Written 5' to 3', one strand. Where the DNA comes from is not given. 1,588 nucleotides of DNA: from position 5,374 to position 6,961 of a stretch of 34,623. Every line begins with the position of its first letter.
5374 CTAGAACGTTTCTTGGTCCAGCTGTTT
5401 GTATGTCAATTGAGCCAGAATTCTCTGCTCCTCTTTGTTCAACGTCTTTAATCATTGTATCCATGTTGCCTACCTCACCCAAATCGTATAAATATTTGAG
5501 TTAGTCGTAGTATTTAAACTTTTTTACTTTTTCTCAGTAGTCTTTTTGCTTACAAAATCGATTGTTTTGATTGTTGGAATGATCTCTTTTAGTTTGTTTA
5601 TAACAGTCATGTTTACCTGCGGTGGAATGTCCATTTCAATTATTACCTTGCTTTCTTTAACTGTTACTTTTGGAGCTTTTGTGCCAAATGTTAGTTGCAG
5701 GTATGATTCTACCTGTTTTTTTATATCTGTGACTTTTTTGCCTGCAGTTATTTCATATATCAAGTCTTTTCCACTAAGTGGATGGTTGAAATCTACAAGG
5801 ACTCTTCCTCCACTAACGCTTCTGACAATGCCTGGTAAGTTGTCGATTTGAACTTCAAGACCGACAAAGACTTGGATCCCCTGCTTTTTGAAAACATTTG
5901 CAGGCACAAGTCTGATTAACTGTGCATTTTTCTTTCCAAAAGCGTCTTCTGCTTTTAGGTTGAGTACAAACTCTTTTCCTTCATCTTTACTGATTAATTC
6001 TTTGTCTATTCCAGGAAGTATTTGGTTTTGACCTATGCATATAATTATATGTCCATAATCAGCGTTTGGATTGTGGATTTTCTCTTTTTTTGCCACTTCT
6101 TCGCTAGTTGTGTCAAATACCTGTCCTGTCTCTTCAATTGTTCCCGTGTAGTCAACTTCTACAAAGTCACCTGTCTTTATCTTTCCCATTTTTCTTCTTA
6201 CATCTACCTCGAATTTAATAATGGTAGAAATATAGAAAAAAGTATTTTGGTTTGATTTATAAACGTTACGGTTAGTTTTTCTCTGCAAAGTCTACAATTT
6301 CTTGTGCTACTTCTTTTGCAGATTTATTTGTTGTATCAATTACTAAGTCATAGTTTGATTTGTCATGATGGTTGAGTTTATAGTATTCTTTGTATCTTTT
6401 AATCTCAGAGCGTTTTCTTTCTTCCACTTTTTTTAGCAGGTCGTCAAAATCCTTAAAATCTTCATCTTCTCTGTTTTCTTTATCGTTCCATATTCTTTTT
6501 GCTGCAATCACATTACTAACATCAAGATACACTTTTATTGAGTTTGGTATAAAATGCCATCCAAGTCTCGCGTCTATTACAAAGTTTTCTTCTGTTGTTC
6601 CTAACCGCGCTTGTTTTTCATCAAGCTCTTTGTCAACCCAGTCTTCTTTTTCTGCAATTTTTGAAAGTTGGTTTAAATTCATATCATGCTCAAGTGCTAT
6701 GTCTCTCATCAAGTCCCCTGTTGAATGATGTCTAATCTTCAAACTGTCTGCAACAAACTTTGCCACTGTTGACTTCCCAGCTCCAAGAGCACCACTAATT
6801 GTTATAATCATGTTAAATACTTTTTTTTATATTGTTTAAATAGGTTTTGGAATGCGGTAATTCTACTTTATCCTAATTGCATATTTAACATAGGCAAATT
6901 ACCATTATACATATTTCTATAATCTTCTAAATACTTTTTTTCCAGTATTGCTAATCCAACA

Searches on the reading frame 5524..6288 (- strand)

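Call 70: search_protein_families(library=pfam, proteins=[window:5524-6288:-], max_evalue=0.00001)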
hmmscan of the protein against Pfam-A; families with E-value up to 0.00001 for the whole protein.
window:5524-6288:- (254 aa): 2 families
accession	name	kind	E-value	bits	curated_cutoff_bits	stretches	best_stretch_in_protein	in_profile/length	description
PF22199.2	FKBP26_IF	-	1.8e-17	63.4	27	1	126-171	1-46/46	FKBP26, IF domain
PF00254.34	FKBP_C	-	5.7e-09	36.6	21.1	1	36-122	4-76/94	FKBP-type peptidyl-prolyl cis-trans isomerase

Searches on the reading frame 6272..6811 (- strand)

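Call 70: search_protein_families(library=pfam, proteins=[window:6272-6811:-], max_evalue=0.00001)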
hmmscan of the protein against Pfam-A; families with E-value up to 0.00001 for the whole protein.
window:6272-6811:- (179 aa): 5 families
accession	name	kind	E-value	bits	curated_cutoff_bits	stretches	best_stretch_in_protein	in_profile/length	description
PF02224.24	Cytidylate_kin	-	3.3e-18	66.6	26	1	47-177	87-210/211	Cytidylate kinase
PF13189.12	Cytidylate_kin2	-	1.5e-17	64.8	28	1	2-161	1-175/176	Cytidylate kinase-like family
PF13238.12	AAA_18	-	3.6e-12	47.3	29.4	1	3-119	1-127/128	AAA domain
PF13207.12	AAA_17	-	8.7e-12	45.9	27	1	7-84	2-81/136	AAA domain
PF00406.28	ADK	-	4.1e-07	30.7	26.8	1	6-63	2-59/151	Adenylate kinase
